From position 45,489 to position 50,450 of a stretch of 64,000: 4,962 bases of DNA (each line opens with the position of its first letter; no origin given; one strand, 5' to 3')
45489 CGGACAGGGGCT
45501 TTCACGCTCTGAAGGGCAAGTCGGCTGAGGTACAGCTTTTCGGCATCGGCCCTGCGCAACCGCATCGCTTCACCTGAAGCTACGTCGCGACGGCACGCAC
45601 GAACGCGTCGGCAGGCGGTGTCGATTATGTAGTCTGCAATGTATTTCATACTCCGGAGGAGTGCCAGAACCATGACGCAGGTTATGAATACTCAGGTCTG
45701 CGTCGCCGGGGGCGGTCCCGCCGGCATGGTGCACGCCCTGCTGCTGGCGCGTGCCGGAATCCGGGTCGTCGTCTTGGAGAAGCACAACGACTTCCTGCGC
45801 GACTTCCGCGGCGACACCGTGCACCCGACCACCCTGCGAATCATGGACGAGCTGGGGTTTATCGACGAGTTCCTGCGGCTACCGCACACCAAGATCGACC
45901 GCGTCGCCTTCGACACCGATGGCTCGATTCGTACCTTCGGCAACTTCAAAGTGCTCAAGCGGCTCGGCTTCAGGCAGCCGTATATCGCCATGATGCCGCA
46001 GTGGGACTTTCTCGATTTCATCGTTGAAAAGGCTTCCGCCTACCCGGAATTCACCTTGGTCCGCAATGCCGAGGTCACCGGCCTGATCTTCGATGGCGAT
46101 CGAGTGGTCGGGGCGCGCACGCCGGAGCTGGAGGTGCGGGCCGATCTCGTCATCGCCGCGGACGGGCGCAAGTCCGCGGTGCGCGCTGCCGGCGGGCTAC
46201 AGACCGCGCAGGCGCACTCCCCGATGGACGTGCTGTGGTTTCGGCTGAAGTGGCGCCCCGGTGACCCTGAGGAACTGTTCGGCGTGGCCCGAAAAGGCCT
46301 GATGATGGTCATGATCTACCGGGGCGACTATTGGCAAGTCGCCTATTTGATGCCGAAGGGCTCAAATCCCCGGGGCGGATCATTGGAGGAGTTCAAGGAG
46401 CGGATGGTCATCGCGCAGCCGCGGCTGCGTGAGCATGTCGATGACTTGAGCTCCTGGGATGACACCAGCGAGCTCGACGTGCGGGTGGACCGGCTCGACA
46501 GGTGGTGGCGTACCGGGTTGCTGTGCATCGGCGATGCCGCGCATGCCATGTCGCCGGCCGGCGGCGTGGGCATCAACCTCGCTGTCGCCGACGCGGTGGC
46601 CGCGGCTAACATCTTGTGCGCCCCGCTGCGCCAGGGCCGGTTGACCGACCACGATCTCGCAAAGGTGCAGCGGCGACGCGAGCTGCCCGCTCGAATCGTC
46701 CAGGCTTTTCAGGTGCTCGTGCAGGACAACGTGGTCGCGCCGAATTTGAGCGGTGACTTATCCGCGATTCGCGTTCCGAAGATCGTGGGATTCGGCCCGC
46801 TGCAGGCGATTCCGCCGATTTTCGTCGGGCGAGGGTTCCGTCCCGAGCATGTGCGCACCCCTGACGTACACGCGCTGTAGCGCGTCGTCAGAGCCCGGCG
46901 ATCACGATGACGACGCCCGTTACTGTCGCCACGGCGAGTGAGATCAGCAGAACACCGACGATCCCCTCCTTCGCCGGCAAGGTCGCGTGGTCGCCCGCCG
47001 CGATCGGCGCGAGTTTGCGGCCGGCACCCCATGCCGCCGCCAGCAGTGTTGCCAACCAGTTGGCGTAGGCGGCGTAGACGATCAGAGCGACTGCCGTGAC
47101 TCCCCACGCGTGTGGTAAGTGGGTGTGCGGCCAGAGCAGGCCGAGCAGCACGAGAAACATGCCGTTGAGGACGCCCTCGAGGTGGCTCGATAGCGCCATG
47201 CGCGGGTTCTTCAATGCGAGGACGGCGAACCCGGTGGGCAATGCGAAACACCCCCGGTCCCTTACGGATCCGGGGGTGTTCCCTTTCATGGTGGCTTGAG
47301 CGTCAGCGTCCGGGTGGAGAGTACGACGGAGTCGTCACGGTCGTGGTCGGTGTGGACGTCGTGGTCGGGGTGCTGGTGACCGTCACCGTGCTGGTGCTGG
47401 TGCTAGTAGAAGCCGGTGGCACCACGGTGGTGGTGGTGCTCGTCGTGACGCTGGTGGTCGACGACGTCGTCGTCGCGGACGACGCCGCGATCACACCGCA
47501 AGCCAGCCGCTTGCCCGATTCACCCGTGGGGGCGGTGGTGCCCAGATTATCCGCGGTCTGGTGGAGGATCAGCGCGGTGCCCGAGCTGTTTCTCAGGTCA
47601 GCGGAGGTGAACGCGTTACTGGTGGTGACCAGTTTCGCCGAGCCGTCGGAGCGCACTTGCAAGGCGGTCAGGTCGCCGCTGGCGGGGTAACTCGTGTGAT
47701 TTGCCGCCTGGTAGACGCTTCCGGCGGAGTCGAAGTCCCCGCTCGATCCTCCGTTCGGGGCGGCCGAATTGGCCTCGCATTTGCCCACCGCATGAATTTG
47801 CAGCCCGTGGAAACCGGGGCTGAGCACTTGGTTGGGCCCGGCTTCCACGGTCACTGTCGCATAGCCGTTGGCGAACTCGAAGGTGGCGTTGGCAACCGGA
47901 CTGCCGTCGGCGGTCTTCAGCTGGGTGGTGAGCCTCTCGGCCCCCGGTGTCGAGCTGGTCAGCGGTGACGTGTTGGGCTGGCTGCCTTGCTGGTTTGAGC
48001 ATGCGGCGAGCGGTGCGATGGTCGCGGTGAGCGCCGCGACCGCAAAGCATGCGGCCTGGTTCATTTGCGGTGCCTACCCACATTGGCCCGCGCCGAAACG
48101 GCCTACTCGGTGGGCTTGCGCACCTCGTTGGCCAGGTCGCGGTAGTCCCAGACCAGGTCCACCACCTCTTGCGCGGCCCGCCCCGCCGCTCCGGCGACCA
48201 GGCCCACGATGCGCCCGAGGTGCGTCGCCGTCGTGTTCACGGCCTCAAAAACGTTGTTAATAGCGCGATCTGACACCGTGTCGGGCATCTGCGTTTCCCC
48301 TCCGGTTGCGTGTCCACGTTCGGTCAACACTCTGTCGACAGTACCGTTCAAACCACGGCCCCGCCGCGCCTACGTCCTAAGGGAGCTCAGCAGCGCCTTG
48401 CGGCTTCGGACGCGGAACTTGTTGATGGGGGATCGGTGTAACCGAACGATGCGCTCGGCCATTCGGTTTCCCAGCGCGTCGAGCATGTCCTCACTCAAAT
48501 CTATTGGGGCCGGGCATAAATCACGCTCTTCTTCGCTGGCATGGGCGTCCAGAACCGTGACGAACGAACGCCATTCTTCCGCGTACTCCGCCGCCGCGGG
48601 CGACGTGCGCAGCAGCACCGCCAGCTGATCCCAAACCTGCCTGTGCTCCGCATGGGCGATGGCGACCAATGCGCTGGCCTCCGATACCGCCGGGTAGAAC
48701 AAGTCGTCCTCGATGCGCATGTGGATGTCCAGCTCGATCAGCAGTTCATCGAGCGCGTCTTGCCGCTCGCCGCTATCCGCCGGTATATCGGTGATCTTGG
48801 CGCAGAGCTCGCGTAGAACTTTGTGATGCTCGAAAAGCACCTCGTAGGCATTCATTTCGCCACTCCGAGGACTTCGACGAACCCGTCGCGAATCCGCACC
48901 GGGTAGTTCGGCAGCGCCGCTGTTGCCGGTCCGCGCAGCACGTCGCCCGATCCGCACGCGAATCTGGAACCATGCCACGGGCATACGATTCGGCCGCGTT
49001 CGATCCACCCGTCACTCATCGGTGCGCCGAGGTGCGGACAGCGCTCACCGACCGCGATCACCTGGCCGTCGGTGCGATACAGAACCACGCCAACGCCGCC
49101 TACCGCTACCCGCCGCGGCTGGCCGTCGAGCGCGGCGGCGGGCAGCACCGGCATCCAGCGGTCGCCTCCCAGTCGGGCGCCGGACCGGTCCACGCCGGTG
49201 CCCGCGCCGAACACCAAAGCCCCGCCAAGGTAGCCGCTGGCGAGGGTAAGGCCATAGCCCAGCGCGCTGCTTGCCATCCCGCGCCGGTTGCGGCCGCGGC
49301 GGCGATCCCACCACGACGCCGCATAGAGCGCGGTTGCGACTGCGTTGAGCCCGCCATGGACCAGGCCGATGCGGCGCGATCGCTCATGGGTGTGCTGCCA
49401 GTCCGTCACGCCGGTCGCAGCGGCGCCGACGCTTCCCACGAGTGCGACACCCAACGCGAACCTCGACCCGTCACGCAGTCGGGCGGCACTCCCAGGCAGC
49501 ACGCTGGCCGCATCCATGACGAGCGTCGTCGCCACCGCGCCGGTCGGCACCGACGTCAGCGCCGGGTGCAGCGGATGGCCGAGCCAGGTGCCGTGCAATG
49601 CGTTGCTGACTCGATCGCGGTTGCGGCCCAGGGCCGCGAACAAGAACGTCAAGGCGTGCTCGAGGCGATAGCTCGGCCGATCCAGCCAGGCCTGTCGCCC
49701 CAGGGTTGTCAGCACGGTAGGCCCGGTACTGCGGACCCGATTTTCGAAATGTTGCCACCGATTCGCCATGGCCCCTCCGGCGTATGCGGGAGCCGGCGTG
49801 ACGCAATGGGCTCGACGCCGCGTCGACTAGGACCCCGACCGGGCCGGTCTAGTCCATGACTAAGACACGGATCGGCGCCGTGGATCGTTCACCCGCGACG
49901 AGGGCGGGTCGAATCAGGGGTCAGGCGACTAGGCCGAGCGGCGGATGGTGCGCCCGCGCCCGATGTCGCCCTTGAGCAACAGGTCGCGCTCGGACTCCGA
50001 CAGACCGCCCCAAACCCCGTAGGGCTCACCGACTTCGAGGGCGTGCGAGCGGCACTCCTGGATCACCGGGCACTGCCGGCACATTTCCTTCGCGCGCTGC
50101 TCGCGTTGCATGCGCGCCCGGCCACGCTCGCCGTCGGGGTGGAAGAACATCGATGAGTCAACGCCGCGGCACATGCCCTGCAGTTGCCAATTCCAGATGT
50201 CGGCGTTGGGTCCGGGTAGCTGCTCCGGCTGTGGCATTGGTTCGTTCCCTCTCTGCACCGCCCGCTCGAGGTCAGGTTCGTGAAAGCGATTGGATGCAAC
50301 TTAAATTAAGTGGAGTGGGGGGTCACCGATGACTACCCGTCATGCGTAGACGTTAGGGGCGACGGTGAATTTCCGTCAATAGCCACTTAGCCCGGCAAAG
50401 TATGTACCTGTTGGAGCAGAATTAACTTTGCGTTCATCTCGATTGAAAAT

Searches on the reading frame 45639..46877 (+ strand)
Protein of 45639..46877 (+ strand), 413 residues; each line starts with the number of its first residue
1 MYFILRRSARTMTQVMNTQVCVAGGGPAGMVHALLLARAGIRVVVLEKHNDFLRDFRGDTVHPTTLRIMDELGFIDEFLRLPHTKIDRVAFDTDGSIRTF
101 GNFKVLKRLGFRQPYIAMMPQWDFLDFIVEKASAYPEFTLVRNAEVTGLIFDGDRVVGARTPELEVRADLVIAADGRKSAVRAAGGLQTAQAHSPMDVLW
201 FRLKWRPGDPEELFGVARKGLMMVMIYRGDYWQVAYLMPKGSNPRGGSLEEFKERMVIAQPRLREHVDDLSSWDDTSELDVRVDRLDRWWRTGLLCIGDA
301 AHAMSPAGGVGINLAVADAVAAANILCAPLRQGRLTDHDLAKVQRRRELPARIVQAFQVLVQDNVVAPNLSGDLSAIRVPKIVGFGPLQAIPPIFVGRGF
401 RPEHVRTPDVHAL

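Call 26: search_protein_families(library=pfam, proteins=[window:45639-46877:+], max_evalue=0.001)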
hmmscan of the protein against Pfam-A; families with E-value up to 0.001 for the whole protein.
window:45639-46877:+ (413 aa): 9 families
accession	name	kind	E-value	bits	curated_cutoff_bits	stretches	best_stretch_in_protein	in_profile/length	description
PF01494.25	FAD_binding_3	-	6.8e-54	183.8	22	1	18-346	2-339/349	FAD binding domain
PF00890.30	FAD_binding_2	-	2.9e-06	27.2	20.4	0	20-50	2-32/414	FAD binding domain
PF01266.30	DAO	-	4.1e-06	27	27.9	1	20-51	2-33/353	FAD dependent oxidoreductase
PF04820.20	Trp_halogenase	-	5.9e-06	25.8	21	0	20-80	2-66/458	Tryptophan halogenase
PF13450.12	NAD_binding_8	-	7.5e-06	26.6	21.9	1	22-51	1-30/68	NAD(P)-binding Rossmann-like domain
PF03486.20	HI0933_like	-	3.4e-05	23.8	50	1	19-56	2-39/244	HI0933-like protein Rossmann domain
PF01946.23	Thi4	-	5.6e-05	22.9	26.2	1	4-49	4-50/235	Thi4 family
PF07992.20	Pyr_redox_2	-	0.00019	21.4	26.1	0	19-52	2-35/291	Pyridine nucleotide-disulphide oxidoreductase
PF12831.13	FAD_oxidored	-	0.00022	21.1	27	0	19-50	1-32/416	FAD dependent oxidoreductase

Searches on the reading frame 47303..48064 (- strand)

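Call 37: search_protein_families(library=pfam, proteins=[window:47303-48064:-], max_evalue=0.001)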
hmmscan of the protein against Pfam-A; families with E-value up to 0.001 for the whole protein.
window:47303-48064:- (253 aa): 1 family
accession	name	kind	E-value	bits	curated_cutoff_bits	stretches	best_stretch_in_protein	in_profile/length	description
PF00080.25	Sod_Cu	-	3.4e-23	82.9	28.9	1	61-192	6-133/133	Copper/zinc superoxide dismutase (SODC)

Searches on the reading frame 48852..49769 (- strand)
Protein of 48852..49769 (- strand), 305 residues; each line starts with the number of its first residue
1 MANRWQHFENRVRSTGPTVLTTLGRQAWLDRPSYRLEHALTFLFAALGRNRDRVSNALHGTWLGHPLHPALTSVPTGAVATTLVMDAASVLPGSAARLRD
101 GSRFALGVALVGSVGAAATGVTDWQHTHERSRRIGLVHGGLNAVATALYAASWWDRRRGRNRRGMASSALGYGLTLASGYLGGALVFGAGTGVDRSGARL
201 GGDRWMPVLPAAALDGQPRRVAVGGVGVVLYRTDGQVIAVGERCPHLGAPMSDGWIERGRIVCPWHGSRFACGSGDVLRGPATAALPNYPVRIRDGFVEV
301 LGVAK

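Call 26: search_protein_families(library=pfam, proteins=[window:48852-49769:-], max_evalue=0.001)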
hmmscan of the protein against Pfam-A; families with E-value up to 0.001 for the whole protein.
window:48852-49769:- (305 aa): 3 families
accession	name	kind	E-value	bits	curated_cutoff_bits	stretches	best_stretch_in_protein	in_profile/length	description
PF00355.32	Rieske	-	6.4e-22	77.7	20.3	1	205-290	2-88/88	Rieske [2Fe-2S] domain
PF09990.14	DUF2231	-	5.2e-17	62.6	26.4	1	64-194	1-138/139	Predicted membrane protein (DUF2231)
PF13806.12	Rieske_2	-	1.4e-09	38.2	27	1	205-300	2-103/104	Rieske-like [2Fe-2S] domain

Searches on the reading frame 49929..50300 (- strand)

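Call 37: search_protein_families(library=pfam, proteins=[window:49929-50300:-], max_evalue=0.001)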
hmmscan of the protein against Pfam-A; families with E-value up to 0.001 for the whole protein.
window:49929-50300:- (123 aa): 1 family
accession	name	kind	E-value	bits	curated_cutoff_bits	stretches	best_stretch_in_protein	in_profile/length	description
PF02467.21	Whib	-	1.6e-26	93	23.6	1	38-106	1-63/65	Transcription factor WhiB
